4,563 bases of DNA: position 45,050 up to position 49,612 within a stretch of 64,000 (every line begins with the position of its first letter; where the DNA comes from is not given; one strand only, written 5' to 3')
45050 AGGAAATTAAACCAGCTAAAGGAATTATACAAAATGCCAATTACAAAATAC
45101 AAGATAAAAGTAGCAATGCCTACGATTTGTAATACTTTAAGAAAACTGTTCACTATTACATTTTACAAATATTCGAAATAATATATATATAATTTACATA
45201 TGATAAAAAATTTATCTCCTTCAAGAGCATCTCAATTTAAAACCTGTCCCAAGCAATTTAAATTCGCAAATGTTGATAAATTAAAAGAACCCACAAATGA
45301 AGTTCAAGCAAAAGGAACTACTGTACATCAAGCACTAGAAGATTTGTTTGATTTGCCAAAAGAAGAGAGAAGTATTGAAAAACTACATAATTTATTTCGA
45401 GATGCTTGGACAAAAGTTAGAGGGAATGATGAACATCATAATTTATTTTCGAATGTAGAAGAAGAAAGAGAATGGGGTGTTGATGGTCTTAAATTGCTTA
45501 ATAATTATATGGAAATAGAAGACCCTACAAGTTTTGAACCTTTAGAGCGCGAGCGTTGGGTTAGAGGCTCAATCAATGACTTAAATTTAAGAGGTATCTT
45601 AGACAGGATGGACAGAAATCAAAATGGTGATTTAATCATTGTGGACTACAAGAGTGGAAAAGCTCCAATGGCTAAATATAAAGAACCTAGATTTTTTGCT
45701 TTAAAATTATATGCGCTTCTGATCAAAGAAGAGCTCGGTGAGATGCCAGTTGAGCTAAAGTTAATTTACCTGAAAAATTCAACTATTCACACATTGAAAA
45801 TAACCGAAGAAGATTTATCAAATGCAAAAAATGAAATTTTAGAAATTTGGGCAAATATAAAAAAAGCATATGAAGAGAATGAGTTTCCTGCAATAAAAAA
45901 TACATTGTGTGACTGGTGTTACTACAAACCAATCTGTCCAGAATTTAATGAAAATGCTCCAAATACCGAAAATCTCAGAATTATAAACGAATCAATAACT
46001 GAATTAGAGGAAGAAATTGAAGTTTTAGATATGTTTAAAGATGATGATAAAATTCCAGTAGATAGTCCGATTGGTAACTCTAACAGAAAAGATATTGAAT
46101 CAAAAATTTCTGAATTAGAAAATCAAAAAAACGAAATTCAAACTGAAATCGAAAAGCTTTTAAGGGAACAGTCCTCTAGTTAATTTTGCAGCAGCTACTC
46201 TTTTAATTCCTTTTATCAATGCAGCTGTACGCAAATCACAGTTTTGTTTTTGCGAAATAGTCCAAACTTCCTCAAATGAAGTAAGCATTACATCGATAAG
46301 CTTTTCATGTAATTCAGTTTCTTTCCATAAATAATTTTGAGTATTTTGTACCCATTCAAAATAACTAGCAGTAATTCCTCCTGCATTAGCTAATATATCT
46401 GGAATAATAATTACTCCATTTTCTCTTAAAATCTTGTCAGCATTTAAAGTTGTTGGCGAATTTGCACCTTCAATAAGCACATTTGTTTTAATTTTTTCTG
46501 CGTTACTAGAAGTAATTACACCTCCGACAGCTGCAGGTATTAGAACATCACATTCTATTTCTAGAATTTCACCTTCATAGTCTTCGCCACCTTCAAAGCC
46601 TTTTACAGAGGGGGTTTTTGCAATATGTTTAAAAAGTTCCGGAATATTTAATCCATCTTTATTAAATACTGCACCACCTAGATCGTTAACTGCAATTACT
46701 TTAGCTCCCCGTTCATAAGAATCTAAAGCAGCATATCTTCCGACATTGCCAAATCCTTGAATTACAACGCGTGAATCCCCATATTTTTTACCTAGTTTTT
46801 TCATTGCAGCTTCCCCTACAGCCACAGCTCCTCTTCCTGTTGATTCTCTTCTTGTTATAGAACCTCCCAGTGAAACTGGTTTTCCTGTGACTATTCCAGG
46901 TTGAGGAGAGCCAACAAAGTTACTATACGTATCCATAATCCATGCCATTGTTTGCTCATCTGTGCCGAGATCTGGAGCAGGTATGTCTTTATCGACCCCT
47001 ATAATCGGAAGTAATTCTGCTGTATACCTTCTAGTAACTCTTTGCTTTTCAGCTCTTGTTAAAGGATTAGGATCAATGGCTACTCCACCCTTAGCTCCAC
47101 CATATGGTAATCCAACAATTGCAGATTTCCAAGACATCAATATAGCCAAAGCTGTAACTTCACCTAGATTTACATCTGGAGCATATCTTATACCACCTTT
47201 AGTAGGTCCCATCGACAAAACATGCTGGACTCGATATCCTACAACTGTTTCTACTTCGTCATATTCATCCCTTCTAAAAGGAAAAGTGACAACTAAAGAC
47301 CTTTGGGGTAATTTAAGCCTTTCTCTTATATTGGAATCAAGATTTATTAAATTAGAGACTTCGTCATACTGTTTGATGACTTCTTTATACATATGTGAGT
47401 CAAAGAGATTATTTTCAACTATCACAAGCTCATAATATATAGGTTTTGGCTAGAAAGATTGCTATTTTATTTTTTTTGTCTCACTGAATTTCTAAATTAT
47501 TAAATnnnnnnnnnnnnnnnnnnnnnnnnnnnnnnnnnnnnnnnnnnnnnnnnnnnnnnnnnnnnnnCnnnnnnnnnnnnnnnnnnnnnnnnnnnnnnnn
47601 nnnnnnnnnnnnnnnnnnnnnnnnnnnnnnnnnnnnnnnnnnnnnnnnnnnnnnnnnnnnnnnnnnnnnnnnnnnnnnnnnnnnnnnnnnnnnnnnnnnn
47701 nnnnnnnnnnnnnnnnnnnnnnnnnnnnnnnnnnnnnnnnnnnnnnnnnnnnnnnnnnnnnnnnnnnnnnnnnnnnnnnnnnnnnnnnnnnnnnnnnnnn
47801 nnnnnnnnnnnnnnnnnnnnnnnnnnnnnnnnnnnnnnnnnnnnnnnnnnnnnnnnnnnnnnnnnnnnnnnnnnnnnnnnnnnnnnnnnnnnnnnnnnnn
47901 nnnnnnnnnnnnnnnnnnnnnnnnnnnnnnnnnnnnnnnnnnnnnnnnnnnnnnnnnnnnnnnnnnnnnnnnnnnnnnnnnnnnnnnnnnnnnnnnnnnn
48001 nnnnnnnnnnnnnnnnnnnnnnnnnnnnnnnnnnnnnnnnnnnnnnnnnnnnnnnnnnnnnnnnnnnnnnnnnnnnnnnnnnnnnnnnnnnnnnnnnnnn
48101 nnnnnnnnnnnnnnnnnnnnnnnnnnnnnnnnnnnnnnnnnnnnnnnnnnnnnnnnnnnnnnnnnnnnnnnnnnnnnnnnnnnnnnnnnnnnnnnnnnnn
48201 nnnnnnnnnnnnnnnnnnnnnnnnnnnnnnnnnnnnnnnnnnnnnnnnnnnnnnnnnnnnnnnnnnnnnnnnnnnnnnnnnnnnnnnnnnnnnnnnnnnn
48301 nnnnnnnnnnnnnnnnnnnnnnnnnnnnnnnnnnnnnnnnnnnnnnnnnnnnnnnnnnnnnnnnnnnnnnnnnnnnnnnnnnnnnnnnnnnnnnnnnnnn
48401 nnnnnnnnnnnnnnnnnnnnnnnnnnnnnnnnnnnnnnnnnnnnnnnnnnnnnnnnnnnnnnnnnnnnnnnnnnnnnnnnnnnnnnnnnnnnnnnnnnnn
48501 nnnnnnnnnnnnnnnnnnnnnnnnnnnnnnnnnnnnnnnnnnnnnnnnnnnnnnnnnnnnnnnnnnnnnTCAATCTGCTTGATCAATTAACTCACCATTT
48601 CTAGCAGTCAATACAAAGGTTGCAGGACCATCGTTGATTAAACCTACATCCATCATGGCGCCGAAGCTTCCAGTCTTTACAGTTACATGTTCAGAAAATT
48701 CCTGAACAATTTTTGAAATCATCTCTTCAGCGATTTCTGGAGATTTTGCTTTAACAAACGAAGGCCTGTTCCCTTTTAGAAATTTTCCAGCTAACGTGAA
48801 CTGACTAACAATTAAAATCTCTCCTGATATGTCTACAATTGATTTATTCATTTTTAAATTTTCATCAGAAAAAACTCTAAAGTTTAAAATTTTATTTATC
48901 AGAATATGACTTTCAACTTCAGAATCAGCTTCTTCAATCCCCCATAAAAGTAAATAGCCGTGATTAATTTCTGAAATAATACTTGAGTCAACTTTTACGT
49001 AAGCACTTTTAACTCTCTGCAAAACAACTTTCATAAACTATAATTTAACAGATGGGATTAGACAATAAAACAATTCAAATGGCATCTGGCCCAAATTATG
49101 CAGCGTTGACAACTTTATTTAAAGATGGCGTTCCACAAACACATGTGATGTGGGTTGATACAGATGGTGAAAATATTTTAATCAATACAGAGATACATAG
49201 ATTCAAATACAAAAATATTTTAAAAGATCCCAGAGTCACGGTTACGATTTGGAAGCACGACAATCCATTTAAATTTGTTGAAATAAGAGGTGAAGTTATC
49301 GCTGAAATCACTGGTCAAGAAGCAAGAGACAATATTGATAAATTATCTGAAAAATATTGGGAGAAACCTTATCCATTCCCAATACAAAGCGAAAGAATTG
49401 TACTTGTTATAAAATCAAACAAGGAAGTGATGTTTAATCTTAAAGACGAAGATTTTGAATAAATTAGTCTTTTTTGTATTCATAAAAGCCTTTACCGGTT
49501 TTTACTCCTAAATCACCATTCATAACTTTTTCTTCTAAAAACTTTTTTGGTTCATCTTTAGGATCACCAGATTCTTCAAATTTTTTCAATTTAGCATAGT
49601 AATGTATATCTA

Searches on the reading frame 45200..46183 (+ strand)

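Call 35: search_protein_families(library=ncbifam, proteins=[window:45200-46183:+], max_evalue=0.00001)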
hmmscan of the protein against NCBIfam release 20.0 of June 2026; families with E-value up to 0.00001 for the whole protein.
window:45200-46183:+ (327 aa): 3 families
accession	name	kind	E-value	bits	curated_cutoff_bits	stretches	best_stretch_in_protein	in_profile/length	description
TIGR00372.1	cas4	equivalog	8.6e-14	51.8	65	1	116-247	54-179/180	CRISPR-associated protein Cas4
TIGR03623.1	TIGR03623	subfamily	1.4e-12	46.7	299.6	1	36-239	636-838/876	probable DNA repair protein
TIGR02786.1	addB_alphas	equivalog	3.5e-07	28.7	486.5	1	25-177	778-929/1024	double-strand break repair protein AddB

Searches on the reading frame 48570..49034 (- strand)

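Call 35: search_protein_families(library=ncbifam, proteins=[window:48570-49034:-], max_evalue=0.00001)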
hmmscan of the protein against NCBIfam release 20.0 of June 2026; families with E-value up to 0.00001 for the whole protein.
window:48570-49034:- (154 aa): 1 family
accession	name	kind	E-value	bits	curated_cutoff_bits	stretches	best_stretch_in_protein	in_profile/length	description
TIGR00256.1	TIGR00256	equivalog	2.2e-50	171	101.5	1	1-143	1-144/146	D-aminoacyl-tRNA deacylase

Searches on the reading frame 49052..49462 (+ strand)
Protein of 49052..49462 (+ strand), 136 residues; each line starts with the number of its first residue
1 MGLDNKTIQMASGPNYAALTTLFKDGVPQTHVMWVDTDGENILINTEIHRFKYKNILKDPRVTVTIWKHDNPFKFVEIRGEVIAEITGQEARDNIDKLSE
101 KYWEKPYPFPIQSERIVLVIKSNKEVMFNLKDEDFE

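Call 35: search_protein_families(library=ncbifam, proteins=[window:49052-49462:+], max_evalue=0.00001)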
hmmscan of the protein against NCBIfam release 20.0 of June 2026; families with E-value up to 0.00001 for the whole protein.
window:49052-49462:+ (136 aa): 3 families
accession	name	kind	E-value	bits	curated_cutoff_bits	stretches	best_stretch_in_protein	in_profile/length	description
TIGR03618.1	Rv1155_F420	subfamily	2.9e-21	76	79.05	1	10-118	4-118/127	TIGR03618 family F420-dependent PPOX class oxidoreductase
TIGR03666.1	Rv2061_F420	subfamily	9e-08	31.8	84.9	1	13-102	11-99/132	PPOX class F420-dependent oxidoreductase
TIGR03667.1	Rv3369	hypoth_equivalog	2e-07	31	125.3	1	16-115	16-114/130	TIGR03667 family PPOX class F420-dependent oxidoreductase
